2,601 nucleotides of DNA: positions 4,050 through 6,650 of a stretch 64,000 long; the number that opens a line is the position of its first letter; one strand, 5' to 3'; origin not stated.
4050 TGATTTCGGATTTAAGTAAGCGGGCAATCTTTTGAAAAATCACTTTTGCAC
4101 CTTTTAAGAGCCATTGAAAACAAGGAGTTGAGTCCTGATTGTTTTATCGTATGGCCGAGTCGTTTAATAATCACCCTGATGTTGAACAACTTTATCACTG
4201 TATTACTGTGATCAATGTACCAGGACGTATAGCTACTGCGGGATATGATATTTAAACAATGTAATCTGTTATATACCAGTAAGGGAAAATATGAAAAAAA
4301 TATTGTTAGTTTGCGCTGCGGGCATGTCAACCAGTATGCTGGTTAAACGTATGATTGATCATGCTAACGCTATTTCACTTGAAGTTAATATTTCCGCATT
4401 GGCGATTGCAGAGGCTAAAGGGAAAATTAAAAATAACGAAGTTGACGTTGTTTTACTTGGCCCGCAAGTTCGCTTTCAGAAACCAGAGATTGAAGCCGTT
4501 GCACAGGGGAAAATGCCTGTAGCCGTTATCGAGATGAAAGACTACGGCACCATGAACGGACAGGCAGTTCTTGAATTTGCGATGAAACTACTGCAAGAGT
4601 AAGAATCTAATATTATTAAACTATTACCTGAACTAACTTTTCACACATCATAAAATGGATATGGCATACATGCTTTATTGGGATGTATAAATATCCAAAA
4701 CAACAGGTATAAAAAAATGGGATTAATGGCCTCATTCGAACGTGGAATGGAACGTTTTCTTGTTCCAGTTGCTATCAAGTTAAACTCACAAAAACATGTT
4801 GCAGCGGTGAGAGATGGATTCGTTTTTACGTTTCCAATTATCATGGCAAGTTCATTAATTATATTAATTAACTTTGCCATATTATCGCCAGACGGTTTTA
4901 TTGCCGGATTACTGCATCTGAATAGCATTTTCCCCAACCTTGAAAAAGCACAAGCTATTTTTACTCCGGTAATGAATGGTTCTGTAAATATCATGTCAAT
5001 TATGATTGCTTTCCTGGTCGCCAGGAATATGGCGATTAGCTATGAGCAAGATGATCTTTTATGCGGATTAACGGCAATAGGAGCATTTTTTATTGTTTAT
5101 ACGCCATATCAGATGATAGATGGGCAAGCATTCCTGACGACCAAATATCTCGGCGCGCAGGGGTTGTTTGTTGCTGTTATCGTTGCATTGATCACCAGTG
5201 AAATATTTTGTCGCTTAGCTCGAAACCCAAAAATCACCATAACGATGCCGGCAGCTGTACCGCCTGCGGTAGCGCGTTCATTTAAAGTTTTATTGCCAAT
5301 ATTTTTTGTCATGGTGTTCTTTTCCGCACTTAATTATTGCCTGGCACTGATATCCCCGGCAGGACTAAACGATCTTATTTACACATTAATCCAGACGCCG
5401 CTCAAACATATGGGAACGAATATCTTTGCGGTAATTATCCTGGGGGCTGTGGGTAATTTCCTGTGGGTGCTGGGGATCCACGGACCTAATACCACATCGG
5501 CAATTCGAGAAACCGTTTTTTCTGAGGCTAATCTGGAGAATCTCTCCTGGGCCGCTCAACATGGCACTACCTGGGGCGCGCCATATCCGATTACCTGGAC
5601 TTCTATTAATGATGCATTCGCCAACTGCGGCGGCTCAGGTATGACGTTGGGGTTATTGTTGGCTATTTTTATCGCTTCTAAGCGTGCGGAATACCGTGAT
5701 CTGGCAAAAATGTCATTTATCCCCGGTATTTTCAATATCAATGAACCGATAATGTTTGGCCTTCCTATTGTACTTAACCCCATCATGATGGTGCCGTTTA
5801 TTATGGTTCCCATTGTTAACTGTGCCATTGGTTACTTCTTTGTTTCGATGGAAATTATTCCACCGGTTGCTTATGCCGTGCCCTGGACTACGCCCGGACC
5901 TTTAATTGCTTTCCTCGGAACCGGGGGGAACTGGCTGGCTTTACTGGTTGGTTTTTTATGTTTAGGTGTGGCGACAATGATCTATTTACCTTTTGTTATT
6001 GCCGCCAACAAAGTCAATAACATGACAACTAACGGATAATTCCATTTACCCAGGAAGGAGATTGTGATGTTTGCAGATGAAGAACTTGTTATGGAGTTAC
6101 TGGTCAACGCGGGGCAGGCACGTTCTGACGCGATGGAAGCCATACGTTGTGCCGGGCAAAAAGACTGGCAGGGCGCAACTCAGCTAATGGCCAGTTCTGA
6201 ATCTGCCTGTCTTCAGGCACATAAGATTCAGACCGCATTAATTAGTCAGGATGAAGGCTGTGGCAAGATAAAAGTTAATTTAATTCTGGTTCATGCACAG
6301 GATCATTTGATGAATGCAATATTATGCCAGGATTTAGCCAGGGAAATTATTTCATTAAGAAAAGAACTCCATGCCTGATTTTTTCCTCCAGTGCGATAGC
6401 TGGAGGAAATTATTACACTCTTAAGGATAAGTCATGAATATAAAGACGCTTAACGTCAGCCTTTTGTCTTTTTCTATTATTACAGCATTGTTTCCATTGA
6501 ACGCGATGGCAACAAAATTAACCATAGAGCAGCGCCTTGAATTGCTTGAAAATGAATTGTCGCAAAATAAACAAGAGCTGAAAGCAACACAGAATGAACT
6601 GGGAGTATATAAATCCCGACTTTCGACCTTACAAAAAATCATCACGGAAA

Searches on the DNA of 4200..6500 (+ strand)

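Call 8: search_dna_similar(query=window:4200-6500:+, collection=ecoli_genomes, mode=distant, max_rows=8)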
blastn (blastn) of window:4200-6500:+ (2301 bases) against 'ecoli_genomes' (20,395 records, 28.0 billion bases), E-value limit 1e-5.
Records with a match: 2607; places in all: 3309; records where one place covers at least 80% of the query: 2500.
Genomes with a match: 2604 of 5426; with a place that covers at least 80% of the query: 2498. Places per genome that has any: lowest 1, median 1, highest 4. On chromosomes: 3304 places; on plasmids: 5.
Best place of each record, by identity: >=99% 1610; 95-99% 905; 60-80% 92.
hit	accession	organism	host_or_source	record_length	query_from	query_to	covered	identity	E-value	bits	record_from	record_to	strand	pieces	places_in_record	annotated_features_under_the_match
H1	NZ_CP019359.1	Escherichia coli strain XH990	Homo sapiens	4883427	1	2301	100%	100.0%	0e+0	4150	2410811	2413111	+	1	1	PTS sugar transporter subunit IIC | PTS sugar transporter subunit IIB | PTS lactose/cellobiose transporter subunit IIA | carbohydrate porin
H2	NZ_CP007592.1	Escherichia coli O157:H16 strain Santai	duck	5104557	1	2301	100%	100.0%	0e+0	4150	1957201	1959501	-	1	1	PTS sugar transporter subunit IIC | PTS lactose/cellobiose transporter subunit IIA | PTS sugar transporter subunit IIB | carbohydrate porin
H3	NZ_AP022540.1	Escherichia coli strain THO-010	Homo sapiens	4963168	1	2301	100%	100.0%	0e+0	4150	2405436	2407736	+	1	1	PTS sugar transporter subunit IIC | PTS sugar transporter subunit IIB | PTS lactose/cellobiose transporter subunit IIA | carbohydrate porin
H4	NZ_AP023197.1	Escherichia coli strain TUM18780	Homo sapiens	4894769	1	2301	100%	100.0%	0e+0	4150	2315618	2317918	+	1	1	PTS sugar transporter subunit IIC | PTS sugar transporter subunit IIB | PTS lactose/cellobiose transporter subunit IIA | carbohydrate porin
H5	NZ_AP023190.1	Escherichia coli strain TUM18530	Homo sapiens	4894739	1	2301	100%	100.0%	0e+0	4150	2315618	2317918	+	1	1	PTS sugar transporter subunit IIC | PTS sugar transporter subunit IIB | PTS lactose/cellobiose transporter subunit IIA | carbohydrate porin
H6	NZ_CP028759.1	Escherichia coli strain A15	Otter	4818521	1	2301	100%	100.0%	0e+0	4150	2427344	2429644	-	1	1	PTS sugar transporter subunit IIC | PTS lactose/cellobiose transporter subunit IIA | PTS sugar transporter subunit IIB | carbohydrate porin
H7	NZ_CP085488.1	Escherichia coli strain VCSW8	Top soil and leaf litter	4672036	1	2301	100%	100.0%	0e+0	4150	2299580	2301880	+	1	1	PTS sugar transporter subunit IIC | PTS sugar transporter subunit IIB | PTS lactose/cellobiose transporter subunit IIA | carbohydrate porin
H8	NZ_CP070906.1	Escherichia coli strain 88COLEC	Homo sapiens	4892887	1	2301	100%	100.0%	0e+0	4150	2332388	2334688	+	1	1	PTS sugar transporter subunit IIC | PTS sugar transporter subunit IIB | PTS lactose/cellobiose transporter subunit IIA | carbohydrate porin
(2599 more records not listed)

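Call 10: get_annotated_region(hit=H1, flank=5000)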
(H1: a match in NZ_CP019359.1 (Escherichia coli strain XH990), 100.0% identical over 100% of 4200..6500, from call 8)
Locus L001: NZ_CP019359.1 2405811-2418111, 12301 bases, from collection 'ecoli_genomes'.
description: Escherichia coli strain XH990 chromosome, complete genome
organism: Escherichia coli strain XH990 (NCBI taxid 562)
replicon: chromosome; assembly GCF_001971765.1
host: Homo sapiens; source: urine; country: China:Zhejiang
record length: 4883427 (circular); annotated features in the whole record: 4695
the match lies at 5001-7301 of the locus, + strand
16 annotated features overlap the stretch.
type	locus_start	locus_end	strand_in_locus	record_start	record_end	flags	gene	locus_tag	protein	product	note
CDS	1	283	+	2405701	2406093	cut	ydeI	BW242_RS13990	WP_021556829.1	YdeI family stress tolerance OB fold protein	-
CDS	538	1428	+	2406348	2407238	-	dgcZ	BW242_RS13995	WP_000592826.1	diguanylate cyclase DgcZ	-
CDS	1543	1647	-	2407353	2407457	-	mgtT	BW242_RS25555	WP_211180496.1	protein MgtT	-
CDS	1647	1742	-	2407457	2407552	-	mgtS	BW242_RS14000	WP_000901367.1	protein MgtS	-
CDS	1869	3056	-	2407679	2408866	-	ydeE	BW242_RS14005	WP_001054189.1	efflux MFS transporter YdeE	-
CDS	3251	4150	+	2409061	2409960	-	eamA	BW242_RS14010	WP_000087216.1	O-acetylserine/cysteine exporter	-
CDS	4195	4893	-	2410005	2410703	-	-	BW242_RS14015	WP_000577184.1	GntR family transcriptional regulator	-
CDS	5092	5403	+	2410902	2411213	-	-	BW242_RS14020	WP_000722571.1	PTS sugar transporter subunit IIB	-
CDS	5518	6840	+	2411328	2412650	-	-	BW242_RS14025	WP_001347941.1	PTS sugar transporter subunit IIC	-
CDS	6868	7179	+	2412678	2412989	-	-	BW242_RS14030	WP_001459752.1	PTS lactose/cellobiose transporter subunit IIA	-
CDS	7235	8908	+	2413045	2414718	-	-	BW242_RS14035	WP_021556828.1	carbohydrate porin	-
CDS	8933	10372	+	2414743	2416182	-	-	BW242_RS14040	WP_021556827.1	6-phospho-beta-glucosidase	-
CDS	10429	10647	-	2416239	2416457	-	marB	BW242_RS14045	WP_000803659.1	multiple antibiotic resistance protein MarB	-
CDS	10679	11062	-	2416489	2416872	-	marA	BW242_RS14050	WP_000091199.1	MDR efflux pump AcrAB transcriptional activator MarA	-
CDS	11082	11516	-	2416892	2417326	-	marR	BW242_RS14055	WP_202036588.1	multiple antibiotic resistance transcriptional regulator MarR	-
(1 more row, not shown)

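Call 14: search_dna_similar(query=window:4590-4730:+, collection=ecoli_genomes, mode=distant, max_rows=30, rows=spread, max_evalue=10)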
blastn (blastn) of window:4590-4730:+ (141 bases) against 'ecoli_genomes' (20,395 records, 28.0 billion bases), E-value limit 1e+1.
Records with a match: 2509; places in all: 2514; records where one place covers at least 80% of the query: 2504.
Genomes with a match: 2507 of 5426; with a place that covers at least 80% of the query: 2502. Places per genome that has any: lowest 1, median 1, highest 3. On chromosomes: 2509 places; on plasmids: 5.
Best place of each record, by identity: >=99% 1611; 95-99% 897; 90-95% 1.
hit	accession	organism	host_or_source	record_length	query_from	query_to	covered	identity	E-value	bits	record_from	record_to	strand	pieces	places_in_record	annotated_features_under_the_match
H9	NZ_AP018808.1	Escherichia coli strain E2865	Bos taurus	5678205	1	141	100%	100.0%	4e-65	255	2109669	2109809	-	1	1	PTS sugar transporter subunit IIC | PTS sugar transporter subunit IIB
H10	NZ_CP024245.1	Escherichia coli O27:H7 strain B4103-1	missing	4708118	1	141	100%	100.0%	4e-65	255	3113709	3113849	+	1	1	PTS sugar transporter subunit IIC | PTS sugar transporter subunit IIB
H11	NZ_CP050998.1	Escherichia coli O39:NM str. F8704-2 strain F8704-2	missing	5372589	1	141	100%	100.0%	4e-65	255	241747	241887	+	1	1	PTS sugar transporter subunit IIC | PTS sugar transporter subunit IIB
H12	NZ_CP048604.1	Escherichia coli strain PapRG-06-3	Papio papio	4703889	1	141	100%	100.0%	4e-65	255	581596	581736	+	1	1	PTS sugar transporter subunit IIC | PTS sugar transporter subunit IIB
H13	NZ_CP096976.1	Escherichia coli strain 17-07187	Homo sapiens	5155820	1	141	100%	100.0%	4e-65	255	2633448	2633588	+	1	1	PTS sugar transporter subunit IIC | PTS sugar transporter subunit IIB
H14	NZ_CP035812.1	Escherichia coli strain B7A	Homo sapiens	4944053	1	141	100%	100.0%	4e-65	255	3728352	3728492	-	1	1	PTS sugar transporter subunit IIC | PTS sugar transporter subunit IIB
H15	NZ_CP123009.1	Escherichia coli O155 strain NWU_3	Bos taurus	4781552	1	141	100%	100.0%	4e-65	255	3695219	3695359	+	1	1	PTS sugar transporter subunit IIC | PTS sugar transporter subunit IIB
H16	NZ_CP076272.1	Escherichia coli strain E21845/O/A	Homo sapiens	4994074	1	141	100%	100.0%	4e-65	255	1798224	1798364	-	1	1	PTS sugar transporter subunit IIC | PTS sugar transporter subunit IIB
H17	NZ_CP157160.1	Escherichia coli strain UTAK-3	Bos taurus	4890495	1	141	100%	100.0%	4e-65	255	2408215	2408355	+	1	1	PTS sugar transporter subunit IIC | PTS sugar transporter subunit IIB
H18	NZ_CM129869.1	Escherichia coli strain PCP06235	seawater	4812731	1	141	100%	100.0%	4e-65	255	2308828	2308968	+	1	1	PTS sugar transporter subunit IIC | PTS sugar transporter subunit IIB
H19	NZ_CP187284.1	Escherichia coli strain 639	Homo sapiens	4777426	1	141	100%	100.0%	4e-65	255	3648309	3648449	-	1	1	PTS sugar transporter subunit IIC | PTS sugar transporter subunit IIB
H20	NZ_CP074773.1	Escherichia coli strain 97_3250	Homo sapiens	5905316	1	141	100%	100.0%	4e-65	255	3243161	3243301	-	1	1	PTS sugar transporter subunit IIC | PTS sugar transporter subunit IIB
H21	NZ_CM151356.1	Escherichia coli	Homo sapiens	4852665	1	141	100%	100.0%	4e-65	255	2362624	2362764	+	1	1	PTS sugar transporter subunit IIC | PTS sugar transporter subunit IIB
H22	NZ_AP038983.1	Escherichia coli O103:H2 strain CEC12044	Homo sapiens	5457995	1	141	100%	100.0%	4e-65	255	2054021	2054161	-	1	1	PTS sugar transporter subunit IIC | PTS sugar transporter subunit IIB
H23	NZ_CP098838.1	Escherichia coli strain CUVET18-1530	Canis lupus familiaris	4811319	1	141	100%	100.0%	4e-65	255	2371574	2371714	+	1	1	PTS sugar transporter subunit IIC | PTS sugar transporter subunit IIB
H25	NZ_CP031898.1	Escherichia coli O113:H21 strain FWSEC0010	Homo sapiens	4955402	1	141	100%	99.3%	2e-63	251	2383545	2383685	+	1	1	PTS sugar transporter subunit IIC | PTS sugar transporter subunit IIB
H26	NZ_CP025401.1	Escherichia coli strain MS8345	Homo sapiens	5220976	1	141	100%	98.6%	2e-62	246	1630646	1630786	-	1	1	PTS sugar transporter subunit IIC | PTS sugar transporter subunit IIB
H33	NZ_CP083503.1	Escherichia coli strain elppa5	Homo sapiens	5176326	1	139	99%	99.3%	2e-62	247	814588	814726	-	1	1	PTS sugar transporter subunit IIB | PTS sugar transporter subunit IIC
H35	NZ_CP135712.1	Escherichia coli strain TUM1586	missing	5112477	1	141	100%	97.9%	9e-60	238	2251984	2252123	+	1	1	PTS sugar transporter subunit IIC | PTS sugar transporter subunit IIB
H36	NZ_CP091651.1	Escherichia coli strain KTa008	river water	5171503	1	139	99%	98.6%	3e-60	239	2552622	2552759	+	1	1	PTS sugar transporter subunit IIB | PTS sugar transporter subunit IIC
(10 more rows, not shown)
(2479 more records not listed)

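Call 34: get_annotated_region(hit=H26, flank=100)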
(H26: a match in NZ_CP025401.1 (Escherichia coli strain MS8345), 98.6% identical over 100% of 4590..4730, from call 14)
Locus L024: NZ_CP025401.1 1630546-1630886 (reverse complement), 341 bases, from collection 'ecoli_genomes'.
description: Escherichia coli strain MS8345 chromosome, complete genome
organism: Escherichia coli strain MS8345 (NCBI taxid 562)
replicon: chromosome; assembly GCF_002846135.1
host: Homo sapiens; source: Respiratory secretions; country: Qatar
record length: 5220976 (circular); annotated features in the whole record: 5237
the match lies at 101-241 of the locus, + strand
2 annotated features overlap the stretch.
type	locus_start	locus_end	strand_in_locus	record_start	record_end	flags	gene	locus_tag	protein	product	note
CDS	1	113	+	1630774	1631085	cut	-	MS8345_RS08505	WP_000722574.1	PTS sugar transporter subunit IIB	-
CDS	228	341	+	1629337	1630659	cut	-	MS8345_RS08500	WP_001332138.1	PTS sugar transporter subunit IIC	-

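Call 35: get_annotated_region(hit=H33, flank=100)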
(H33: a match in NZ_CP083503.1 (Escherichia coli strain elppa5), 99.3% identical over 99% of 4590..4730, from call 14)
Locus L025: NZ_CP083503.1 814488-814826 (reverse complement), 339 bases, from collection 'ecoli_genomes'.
description: Escherichia coli strain elppa5 chromosome, complete genome
organism: Escherichia coli strain elppa5 (NCBI taxid 562)
replicon: chromosome; assembly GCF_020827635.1
host: Homo sapiens; source: blood; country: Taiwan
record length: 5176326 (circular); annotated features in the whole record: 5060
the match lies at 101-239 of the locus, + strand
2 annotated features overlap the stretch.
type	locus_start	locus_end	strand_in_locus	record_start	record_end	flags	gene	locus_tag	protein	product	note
CDS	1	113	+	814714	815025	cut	-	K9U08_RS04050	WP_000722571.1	PTS sugar transporter subunit IIB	-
CDS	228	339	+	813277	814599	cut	-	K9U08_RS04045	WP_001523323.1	PTS sugar transporter subunit IIC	-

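Call 36: get_annotated_region(hit=H35, flank=100)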
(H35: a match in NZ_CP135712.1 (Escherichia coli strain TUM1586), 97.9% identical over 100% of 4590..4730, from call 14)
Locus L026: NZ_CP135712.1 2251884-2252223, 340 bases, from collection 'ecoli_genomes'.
description: Escherichia coli strain TUM1586 chromosome, complete genome
organism: Escherichia coli strain TUM1586 (NCBI taxid 562)
replicon: chromosome; assembly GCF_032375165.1
host: missing; source: missing; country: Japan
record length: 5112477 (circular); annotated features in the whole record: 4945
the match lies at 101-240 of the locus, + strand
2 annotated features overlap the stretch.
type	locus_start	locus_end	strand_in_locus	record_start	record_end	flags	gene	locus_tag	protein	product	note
CDS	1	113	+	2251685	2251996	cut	-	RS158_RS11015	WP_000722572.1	PTS sugar transporter subunit IIB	-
CDS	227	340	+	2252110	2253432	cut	-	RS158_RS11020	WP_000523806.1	PTS sugar transporter subunit IIC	-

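Call 37: get_annotated_region(hit=H36, flank=100)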
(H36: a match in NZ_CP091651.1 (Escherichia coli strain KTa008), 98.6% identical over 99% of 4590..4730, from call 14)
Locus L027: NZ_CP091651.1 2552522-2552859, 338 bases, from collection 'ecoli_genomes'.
description: Escherichia coli strain KTa008 chromosome, complete genome
organism: Escherichia coli strain KTa008 (NCBI taxid 562)
replicon: chromosome; assembly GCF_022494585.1
host: -; source: river water; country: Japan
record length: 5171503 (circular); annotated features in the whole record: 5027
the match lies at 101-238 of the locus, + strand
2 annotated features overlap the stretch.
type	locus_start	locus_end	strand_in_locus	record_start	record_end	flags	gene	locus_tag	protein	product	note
CDS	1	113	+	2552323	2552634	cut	-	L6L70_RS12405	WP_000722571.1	PTS sugar transporter subunit IIB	-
CDS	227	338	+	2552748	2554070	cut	-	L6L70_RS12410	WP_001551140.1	PTS sugar transporter subunit IIC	-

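Call 38: get_annotated_region(hit=H25, flank=100)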
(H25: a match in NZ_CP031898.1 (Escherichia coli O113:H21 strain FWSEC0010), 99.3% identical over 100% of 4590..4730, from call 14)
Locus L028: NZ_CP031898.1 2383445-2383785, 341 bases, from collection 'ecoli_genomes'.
description: Escherichia coli O113:H21 strain FWSEC0010 chromosome, complete genome
organism: Escherichia coli O113:H21 strain FWSEC0010 (NCBI taxid 1078021)
replicon: chromosome; assembly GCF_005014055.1
host: Homo sapiens; source: Clinical: Human (Homo sapiens); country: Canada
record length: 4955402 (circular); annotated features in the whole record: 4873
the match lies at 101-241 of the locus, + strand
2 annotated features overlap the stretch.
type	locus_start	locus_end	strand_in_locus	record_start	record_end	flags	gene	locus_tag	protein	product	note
CDS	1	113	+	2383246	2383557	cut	-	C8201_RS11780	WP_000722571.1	PTS sugar transporter subunit IIB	-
CDS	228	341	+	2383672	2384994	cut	-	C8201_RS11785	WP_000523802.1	PTS sugar transporter subunit IIC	-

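Call 65: search_rna_families(sources=[L002, L003, L004, L005, L006, L007, L009, L010, L011, L013, L015, L019, L020, L022, L029, L032], threshold=gathering)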
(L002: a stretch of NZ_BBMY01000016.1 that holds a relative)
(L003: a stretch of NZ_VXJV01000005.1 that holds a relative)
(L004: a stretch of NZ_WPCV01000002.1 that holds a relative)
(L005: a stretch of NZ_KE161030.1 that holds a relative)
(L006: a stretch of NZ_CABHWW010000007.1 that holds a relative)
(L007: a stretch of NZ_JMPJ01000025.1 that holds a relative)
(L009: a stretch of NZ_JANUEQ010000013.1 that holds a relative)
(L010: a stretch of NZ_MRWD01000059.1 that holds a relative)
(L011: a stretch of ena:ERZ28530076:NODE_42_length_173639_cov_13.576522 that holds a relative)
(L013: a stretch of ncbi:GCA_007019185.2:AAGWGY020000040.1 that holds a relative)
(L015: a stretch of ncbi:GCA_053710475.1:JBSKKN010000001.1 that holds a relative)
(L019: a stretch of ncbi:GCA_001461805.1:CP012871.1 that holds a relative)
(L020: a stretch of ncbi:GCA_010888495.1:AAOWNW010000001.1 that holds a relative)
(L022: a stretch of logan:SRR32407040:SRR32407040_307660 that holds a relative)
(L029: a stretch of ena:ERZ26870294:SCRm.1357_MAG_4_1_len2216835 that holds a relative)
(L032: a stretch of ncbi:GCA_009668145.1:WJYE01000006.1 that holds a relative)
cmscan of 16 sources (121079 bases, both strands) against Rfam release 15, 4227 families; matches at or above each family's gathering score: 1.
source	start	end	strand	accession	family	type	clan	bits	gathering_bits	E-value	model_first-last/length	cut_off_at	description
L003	65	209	-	RF02652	StyR-3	Gene; sRNA;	-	150.2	59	1.6e-33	1-144/144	no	Salmonella enterica Typhi npcRNA 3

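Call 72: search_dna_similar(query=window:4652-4701:+, collection=ecoli_genomes, mode=distant, max_rows=12, rows=spread, max_evalue=1)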
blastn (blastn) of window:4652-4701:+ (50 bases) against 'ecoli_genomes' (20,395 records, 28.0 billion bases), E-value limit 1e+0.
Records with a match: 2506; places in all: 2509; records where one place covers at least 80% of the query: 2505.
Genomes with a match: 2504 of 5426; with a place that covers at least 80% of the query: 2503. Places per genome that has any: lowest 1, median 1, highest 3. On chromosomes: 2504 places; on plasmids: 5.
Best place of each record, by identity: >=99% 1885; 95-99% 555; 90-95% 66.
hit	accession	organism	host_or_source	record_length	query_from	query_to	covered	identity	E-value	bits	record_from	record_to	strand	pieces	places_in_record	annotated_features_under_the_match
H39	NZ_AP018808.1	Escherichia coli strain E2865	Bos taurus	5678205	1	50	100%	100.0%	2e-16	92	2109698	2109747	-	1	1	none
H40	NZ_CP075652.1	Escherichia coli strain STEC17-183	Homo sapiens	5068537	1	50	100%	100.0%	2e-16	92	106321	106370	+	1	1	none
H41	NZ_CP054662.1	Escherichia coli strain IGC_RcoliRes_1.1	Mus musculus (G2 mouse)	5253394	1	50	100%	100.0%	2e-16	92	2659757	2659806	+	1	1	none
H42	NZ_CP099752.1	Escherichia coli strain 806883-11-2019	Homo sapiens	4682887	1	50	100%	100.0%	2e-16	92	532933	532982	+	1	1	none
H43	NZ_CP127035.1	Escherichia coli strain TW10573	Homo sapiens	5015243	1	50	100%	100.0%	2e-16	92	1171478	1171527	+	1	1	none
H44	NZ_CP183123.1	Escherichia coli strain 613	Homo sapiens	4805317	1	50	100%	100.0%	2e-16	92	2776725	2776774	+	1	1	none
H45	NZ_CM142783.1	Escherichia coli strain GPEC1240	chicken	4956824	1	50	100%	100.0%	2e-16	92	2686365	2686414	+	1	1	none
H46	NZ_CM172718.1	Escherichia coli strain FCI51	Homo sapiens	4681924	1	50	100%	100.0%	2e-16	92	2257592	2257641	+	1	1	none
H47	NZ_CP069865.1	Escherichia coli strain FDAARGOS_1282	Homo sapiens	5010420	1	50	100%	98.0%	7e-15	87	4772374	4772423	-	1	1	none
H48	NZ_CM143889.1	Escherichia coli strain E28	Homo sapiens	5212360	1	50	100%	98.0%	7e-15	87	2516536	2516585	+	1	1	none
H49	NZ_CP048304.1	Escherichia coli strain 9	environment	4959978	1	46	92%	100.0%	2e-14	84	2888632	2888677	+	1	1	none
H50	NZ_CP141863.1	Escherichia coli strain numer 3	Pigeons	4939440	22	50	58%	100.0%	4e-5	54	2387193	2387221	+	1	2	none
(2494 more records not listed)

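Call 73: search_dna_similar(query=window:4603-4652:+, collection=ecoli_genomes, mode=distant, max_rows=12, rows=spread, max_evalue=1)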
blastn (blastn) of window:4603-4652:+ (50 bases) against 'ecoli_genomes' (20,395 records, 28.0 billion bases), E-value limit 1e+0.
Records with a match: 2506; places in all: 2508; records where one place covers at least 80% of the query: 2505.
Genomes with a match: 2504 of 5426; with a place that covers at least 80% of the query: 2503. Places per genome that has any: lowest 1, median 1, highest 3. On chromosomes: 2503 places; on plasmids: 5.
Best place of each record, by identity: >=99% 2242; 95-99% 264.
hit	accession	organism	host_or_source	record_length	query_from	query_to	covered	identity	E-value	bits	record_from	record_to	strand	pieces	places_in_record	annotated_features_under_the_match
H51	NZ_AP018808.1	Escherichia coli strain E2865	Bos taurus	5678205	1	50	100%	100.0%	2e-16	92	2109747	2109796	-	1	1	none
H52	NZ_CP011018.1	Escherichia coli strain CI5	Homo sapiens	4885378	1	50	100%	100.0%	2e-16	92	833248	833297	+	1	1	none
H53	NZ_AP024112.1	Escherichia coli strain ECSC054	Homo sapiens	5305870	1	50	100%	100.0%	2e-16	92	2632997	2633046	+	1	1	none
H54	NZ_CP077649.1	Escherichia coli strain ST865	Homo sapiens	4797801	1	50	100%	100.0%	2e-16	92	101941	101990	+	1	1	none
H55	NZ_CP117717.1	Escherichia coli strain B1S11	Duck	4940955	1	50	100%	100.0%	2e-16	92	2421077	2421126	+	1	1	none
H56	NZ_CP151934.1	Escherichia coli strain 8178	Mus musculus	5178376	1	50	100%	100.0%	2e-16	92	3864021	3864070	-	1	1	none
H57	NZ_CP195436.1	Escherichia coli strain 23AR0762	Homo sapiens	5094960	1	50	100%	100.0%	2e-16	92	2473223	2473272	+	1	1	none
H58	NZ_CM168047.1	Escherichia coli strain UC4316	not applicable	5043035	1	50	100%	100.0%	2e-16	92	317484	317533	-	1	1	none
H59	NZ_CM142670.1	Escherichia coli strain UID2309220010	Homo sapiens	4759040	1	50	100%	100.0%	2e-16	92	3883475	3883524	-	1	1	none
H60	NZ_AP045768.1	Escherichia coli strain 23CRST010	Homo sapiens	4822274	1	50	100%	100.0%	2e-16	92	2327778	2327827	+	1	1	none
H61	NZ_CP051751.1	Escherichia coli strain SCU-301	Homo sapiens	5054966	1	50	100%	98.0%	7e-15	87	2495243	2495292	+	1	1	none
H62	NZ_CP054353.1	Escherichia coli strain SCU-172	Homo sapiens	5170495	1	34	68%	97.1%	3e-6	58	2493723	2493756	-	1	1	none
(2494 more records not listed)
